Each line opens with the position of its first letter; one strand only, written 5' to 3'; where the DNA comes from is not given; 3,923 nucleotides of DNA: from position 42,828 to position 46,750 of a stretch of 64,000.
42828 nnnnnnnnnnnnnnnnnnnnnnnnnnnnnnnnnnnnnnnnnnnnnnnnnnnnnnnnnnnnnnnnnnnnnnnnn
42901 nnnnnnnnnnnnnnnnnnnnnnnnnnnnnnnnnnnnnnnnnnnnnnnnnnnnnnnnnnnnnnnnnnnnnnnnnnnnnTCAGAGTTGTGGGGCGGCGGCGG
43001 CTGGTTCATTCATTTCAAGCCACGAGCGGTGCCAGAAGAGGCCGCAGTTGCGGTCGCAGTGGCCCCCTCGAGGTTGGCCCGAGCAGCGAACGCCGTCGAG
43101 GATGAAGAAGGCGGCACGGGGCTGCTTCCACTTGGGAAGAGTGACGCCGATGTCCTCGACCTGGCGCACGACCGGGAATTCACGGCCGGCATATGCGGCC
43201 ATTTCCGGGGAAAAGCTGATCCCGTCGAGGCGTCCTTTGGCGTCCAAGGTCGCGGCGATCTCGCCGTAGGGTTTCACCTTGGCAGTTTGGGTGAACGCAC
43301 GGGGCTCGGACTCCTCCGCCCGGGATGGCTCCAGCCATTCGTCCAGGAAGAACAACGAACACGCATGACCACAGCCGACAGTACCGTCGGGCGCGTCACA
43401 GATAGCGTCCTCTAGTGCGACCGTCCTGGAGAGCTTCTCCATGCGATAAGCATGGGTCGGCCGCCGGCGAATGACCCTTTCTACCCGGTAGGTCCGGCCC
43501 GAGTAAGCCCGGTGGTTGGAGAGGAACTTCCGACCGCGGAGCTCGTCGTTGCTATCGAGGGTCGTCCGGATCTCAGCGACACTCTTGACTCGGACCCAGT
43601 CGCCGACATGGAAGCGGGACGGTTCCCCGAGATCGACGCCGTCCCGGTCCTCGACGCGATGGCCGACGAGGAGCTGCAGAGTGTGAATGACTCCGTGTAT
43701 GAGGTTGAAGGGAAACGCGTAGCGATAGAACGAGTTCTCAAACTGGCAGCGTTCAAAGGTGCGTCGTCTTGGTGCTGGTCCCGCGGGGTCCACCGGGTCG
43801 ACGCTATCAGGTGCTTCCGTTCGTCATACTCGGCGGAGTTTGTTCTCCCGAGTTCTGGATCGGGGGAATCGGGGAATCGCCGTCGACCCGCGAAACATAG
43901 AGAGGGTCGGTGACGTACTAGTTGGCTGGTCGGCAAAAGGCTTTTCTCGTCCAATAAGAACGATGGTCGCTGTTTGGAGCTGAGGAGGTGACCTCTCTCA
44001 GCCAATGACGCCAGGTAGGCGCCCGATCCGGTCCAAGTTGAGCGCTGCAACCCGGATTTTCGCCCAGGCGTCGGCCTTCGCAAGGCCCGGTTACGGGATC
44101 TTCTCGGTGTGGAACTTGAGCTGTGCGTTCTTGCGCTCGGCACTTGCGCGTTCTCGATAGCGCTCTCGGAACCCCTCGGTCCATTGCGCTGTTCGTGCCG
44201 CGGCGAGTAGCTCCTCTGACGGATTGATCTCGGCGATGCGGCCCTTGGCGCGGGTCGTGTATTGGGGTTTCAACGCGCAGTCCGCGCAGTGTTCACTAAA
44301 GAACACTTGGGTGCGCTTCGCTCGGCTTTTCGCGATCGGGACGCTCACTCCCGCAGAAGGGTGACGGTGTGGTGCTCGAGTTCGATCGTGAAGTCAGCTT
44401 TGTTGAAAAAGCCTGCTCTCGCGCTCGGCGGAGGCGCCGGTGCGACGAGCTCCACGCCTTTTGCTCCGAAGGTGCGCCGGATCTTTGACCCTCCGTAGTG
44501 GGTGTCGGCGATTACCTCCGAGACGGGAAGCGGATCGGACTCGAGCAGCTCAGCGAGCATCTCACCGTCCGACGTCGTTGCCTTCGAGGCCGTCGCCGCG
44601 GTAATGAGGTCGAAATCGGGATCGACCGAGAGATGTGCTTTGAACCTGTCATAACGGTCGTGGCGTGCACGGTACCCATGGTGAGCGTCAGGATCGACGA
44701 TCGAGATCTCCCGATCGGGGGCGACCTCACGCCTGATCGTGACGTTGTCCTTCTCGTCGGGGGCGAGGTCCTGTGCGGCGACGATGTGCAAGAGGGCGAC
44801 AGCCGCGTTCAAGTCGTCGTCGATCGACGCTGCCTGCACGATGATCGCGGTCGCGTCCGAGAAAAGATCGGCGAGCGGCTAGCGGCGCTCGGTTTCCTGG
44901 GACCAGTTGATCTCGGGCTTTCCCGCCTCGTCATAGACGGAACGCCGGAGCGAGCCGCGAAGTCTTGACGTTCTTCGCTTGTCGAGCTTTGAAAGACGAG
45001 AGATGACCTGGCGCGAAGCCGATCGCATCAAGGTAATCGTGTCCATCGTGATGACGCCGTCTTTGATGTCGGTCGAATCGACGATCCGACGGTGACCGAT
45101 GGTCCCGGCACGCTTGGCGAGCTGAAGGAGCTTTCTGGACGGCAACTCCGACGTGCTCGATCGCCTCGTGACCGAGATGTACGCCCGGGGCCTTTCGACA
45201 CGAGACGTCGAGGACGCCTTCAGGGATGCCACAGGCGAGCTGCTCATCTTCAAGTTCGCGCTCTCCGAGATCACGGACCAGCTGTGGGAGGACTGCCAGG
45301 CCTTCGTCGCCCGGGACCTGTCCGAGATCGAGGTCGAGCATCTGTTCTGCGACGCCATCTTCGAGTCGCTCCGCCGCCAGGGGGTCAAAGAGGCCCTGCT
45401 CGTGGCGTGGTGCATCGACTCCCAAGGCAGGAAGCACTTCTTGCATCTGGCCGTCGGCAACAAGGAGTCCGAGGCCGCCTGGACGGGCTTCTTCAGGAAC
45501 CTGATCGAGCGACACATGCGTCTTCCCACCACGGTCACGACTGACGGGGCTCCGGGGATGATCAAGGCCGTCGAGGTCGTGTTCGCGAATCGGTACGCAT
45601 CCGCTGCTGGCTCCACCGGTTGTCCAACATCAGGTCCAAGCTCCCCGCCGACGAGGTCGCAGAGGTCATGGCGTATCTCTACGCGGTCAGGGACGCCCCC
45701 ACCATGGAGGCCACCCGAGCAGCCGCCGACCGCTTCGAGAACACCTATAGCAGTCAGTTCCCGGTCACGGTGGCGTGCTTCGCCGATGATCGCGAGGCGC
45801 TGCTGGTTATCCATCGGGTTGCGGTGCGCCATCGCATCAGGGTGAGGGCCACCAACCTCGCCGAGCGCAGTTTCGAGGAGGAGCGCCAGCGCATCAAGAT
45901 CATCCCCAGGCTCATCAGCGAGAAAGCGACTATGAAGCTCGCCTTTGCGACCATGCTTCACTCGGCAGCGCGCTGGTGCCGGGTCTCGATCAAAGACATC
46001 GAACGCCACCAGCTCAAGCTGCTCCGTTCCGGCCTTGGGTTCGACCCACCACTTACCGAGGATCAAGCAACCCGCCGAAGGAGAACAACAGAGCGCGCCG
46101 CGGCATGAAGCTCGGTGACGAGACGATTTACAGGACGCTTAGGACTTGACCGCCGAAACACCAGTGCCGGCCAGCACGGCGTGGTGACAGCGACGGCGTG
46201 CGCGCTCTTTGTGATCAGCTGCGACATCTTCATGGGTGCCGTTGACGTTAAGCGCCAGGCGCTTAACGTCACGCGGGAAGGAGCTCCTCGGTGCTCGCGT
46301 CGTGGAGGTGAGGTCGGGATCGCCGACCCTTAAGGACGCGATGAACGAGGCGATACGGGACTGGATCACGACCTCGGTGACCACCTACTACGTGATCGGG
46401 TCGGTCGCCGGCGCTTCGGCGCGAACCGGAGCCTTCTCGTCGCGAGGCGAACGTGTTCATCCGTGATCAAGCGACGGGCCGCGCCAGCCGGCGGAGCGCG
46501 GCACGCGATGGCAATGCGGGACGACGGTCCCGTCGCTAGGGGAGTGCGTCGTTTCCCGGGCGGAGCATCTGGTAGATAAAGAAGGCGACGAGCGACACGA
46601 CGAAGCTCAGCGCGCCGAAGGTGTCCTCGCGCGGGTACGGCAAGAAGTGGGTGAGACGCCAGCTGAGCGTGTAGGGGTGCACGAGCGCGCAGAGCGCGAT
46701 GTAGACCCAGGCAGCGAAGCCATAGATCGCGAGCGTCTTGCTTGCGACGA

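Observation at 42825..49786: Decayed ~6.6-kb island integrated at the 3' end of the RNase P RNA gene, bounded by a diverged rnpB 3' duplicate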

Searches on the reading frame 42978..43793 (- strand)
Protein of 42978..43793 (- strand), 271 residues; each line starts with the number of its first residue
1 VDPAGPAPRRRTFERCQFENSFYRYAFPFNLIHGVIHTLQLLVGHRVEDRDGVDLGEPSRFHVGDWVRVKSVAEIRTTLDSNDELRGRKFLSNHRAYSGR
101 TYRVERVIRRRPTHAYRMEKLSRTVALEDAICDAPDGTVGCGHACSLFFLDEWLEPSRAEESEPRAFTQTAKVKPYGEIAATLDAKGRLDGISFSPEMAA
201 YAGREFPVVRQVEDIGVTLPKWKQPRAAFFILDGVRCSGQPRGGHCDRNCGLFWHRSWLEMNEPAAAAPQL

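Call 9: search_protein_families(library=pfam, proteins=[window:42978-43793:-], max_evalue=0.01)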
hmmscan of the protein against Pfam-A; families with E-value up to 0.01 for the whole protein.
window:42978-43793:- (271 aa): 0 families

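Call 42: find_homologous_proteins(query=window:42978-43793:-, max_evalue=0.001)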
Query window:42978-43793:- (271 aa): 117 proteins with E <= 0.001 among 1555 candidates.
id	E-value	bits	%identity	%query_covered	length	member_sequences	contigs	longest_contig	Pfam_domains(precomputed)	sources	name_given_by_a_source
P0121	9.8e-187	637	100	100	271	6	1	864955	-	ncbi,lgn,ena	-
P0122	3.9e-162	556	87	100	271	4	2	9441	-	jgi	jgi:hypothetical protein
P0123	1.7e-157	541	85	100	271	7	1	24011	-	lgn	-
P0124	4.9e-127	441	71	99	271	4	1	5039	-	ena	-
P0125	1.6e-123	430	69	97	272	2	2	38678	-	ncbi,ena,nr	ncbi:MAG TPA: hypothetical protein VED84_00360 [Acidimicrobiales bacterium]|nr:hypothetical protein 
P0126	2.7e-112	393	64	96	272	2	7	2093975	-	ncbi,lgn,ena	ncbi:MAG: hypothetical protein WB383_05280 [Acidimicrobiales bacterium]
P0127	2.7e-87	311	55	94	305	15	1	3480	-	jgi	-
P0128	1.8e-86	308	55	94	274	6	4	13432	-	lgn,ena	-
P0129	1.0e-83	299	54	94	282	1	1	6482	-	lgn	-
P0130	1.6e-79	285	53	94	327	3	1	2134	-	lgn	-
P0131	6.2e-79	283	54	92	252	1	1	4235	-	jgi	jgi:hypothetical protein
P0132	2.9e-75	271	50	94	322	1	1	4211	-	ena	-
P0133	6.7e-73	264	48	95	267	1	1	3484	-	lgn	-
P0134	1.2e-70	256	52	91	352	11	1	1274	-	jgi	jgi:hypothetical protein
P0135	1.7e-68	249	48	94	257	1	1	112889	-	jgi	jgi:hypothetical protein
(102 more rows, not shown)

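Call 43: find_encoding_contigs(protein=P0123, flank=10000, max_places=3)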
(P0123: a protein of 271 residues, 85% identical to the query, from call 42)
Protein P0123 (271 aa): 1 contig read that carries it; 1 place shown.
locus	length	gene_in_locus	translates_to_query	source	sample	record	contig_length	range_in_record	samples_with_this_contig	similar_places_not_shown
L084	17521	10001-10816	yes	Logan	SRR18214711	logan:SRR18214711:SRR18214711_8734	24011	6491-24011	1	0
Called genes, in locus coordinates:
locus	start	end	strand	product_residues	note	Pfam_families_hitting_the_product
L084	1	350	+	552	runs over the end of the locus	PF02511:Thy1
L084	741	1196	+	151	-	PF13834:DUF4193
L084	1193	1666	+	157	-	-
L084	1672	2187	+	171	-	PF00583:Acetyltransf_1 (weak)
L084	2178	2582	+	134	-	PF00293:NUDIX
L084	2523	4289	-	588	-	-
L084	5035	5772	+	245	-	PF02585:PIG-L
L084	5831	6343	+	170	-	-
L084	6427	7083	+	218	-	-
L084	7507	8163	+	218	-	-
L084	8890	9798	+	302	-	-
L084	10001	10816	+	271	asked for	-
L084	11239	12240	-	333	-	-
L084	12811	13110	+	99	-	-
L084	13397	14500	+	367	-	-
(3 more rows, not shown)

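Call 44: find_encoding_contigs(protein=P0125, flank=10000, max_places=3)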
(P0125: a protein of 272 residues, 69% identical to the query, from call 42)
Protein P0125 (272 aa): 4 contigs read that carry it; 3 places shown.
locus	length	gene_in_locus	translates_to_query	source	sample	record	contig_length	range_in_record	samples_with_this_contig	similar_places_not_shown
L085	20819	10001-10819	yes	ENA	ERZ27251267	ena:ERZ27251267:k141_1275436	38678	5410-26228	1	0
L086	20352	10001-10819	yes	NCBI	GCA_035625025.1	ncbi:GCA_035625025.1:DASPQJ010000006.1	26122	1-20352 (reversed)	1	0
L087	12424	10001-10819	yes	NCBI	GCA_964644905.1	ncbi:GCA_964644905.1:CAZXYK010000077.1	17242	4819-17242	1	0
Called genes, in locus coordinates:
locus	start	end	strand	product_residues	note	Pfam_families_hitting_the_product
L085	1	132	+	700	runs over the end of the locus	PF00270:DEAD, PF04851:ResIII, PF22527:DEXQc_Suv3, PF00271:Helicase_C (weak), PF08148:DSHCT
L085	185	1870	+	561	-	PF02511:Thy1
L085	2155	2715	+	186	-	PF13834:DUF4193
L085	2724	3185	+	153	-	-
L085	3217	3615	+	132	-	PF00293:NUDIX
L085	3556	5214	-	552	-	-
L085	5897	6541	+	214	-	-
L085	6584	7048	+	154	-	-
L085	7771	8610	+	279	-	-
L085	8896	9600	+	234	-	PF00248:Aldo_ket_red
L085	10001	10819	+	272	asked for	-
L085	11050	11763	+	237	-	PF12697:Abhydrolase_6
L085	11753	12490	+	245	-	-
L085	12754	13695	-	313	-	PF13489:Methyltransf_23, PF13847:Methyltransf_31 (faint), PF08241:Methyltransf_11, PF08242:Methyltransf_12, PF13649:Methyltransf_25 (faint)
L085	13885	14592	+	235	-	-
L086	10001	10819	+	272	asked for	-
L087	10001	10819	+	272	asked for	-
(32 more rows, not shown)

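Call 45: find_encoding_contigs(protein=P0126, flank=10000, max_places=3)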
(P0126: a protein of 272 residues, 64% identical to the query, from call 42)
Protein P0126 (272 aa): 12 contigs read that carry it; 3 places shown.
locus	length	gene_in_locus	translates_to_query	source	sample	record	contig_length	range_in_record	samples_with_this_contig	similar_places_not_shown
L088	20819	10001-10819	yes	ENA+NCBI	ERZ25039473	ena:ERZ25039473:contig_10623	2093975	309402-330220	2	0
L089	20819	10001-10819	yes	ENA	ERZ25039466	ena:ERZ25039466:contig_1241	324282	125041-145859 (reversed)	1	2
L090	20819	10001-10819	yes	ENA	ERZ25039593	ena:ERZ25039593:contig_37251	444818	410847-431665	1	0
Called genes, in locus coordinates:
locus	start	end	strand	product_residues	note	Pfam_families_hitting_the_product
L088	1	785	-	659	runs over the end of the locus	PF00664:ABC_membrane, PF00005:ABC_tran, PF02463:SMC_N (faint)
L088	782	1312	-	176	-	PF12802:MarR_2, PF01047:MarR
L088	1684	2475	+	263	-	PF02110:HK, PF08543:Phos_pyr_kin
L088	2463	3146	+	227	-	PF02581:TMP-TENI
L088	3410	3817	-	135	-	-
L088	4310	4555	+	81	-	PF14690:Zn_ribbon_ISL3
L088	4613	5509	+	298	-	PF01610:DDE_Tnp_ISL3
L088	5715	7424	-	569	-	PF01609:DDE_Tnp_1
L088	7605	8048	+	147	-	PF14690:Zn_ribbon_ISL3 (weak)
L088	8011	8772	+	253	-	PF01610:DDE_Tnp_ISL3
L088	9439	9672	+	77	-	-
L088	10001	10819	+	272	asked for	-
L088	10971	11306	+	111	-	PF13701:DDE_Tnp_1_4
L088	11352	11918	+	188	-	PF13701:DDE_Tnp_1_4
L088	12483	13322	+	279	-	PF00535:Glycos_transf_2, PF10111:Glyco_tranf_2_2, PF13641:Glyco_tranf_2_3 (weak), PF13632:Glyco_trans_2_3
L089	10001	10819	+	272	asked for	-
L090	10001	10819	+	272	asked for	-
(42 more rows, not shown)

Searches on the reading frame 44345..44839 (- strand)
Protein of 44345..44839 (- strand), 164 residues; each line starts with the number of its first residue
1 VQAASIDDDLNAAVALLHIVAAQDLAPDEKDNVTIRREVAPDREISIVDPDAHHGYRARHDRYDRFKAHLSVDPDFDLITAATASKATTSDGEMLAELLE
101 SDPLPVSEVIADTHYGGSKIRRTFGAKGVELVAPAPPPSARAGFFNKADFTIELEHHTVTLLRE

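Call 9: search_protein_families(library=pfam, proteins=[window:44345-44839:-], max_evalue=0.01)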
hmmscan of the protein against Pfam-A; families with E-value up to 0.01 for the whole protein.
window:44345-44839:- (164 aa): 1 family
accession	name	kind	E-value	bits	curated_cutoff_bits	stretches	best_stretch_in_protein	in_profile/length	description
PF01609.27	DDE_Tnp_1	-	3.9e-06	27.2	23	1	50-135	21-106/200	Transposase DDE domain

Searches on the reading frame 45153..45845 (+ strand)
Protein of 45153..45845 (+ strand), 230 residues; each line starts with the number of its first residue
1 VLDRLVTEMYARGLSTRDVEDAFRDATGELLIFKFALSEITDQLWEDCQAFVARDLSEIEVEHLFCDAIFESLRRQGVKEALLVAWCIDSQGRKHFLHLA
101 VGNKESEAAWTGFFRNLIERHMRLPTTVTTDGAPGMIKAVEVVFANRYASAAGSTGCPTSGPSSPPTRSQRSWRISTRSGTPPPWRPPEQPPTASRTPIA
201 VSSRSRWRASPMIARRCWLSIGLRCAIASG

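Call 9: search_protein_families(library=pfam, proteins=[window:45153-45845:+], max_evalue=0.01)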
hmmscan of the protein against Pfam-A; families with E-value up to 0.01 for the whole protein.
window:45153-45845:+ (230 aa): 2 families
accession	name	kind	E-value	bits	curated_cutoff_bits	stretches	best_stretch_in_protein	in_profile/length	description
PF00872.24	Transposase_mut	-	1.3e-25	90.6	21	1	2-146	103-247/379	Transposase, Mutator family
PF10551.15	MULE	-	0.00011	23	27.6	1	78-146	13-86/99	MULE transposase domain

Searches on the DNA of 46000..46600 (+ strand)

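Call 38: search_dna_similar(query=window:46000-46600:+, collection=ecoli_genomes, mode=distant, max_rows=3)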
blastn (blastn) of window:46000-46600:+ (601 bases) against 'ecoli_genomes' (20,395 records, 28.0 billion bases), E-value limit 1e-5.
No match.
